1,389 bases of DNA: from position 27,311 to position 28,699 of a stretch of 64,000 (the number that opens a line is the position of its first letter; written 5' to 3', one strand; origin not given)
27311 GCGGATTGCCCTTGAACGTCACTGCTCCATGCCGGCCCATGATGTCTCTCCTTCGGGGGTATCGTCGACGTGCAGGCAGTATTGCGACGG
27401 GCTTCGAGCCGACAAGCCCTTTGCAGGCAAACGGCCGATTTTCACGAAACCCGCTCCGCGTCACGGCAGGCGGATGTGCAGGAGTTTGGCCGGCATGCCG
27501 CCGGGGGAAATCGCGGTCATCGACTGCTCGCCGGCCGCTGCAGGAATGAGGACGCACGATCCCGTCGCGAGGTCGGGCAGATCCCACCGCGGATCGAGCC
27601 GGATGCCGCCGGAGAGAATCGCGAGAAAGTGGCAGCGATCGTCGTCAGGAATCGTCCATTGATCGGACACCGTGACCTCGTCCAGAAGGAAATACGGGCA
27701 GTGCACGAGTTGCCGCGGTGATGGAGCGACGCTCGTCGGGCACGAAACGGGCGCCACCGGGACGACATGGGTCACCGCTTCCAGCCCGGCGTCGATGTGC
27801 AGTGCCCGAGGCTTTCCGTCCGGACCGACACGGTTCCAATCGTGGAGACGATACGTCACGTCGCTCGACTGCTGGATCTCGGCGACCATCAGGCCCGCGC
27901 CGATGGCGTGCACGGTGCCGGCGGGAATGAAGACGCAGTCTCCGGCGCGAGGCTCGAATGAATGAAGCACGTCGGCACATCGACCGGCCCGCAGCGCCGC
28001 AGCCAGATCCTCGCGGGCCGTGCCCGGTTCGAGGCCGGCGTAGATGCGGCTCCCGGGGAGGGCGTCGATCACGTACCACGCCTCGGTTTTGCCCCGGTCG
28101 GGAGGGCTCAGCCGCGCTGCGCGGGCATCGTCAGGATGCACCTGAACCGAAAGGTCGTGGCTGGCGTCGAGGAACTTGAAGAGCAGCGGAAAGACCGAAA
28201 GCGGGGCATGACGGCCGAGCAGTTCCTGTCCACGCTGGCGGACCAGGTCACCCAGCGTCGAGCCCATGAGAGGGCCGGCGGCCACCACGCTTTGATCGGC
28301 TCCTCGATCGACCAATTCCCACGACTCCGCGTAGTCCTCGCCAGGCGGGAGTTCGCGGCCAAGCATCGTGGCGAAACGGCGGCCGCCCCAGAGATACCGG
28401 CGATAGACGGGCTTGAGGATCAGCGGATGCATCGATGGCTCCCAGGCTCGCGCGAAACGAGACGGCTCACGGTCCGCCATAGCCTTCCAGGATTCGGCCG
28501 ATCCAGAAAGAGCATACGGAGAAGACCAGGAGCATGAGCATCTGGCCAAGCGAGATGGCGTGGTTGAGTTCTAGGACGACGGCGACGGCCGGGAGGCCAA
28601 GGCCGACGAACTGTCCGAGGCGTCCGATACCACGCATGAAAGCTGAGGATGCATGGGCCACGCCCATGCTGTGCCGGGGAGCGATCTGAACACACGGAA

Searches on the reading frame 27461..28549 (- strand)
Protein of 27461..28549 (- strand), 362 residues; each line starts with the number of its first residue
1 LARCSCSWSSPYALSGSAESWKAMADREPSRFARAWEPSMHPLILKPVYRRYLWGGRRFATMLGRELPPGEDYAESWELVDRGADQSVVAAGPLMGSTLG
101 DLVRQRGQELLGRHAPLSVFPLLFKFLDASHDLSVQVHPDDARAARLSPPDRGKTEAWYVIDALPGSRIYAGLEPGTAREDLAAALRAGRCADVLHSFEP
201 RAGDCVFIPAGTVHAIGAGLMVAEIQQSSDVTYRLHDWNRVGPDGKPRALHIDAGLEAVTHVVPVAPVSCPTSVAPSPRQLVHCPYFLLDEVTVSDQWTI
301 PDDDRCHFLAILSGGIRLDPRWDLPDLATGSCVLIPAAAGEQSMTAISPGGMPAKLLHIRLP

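Call 26: search_protein_families(library=pfam, proteins=[window:27461-28549:-], max_evalue=0.001)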
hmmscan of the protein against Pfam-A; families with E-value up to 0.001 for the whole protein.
window:27461-28549:- (362 aa): 1 family
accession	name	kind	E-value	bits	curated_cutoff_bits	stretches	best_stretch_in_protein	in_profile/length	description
PF20511.4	PMI_typeI_cat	-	6.1e-12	46.3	22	1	45-148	4-111/143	Phosphomannose isomerase type I, catalytic domain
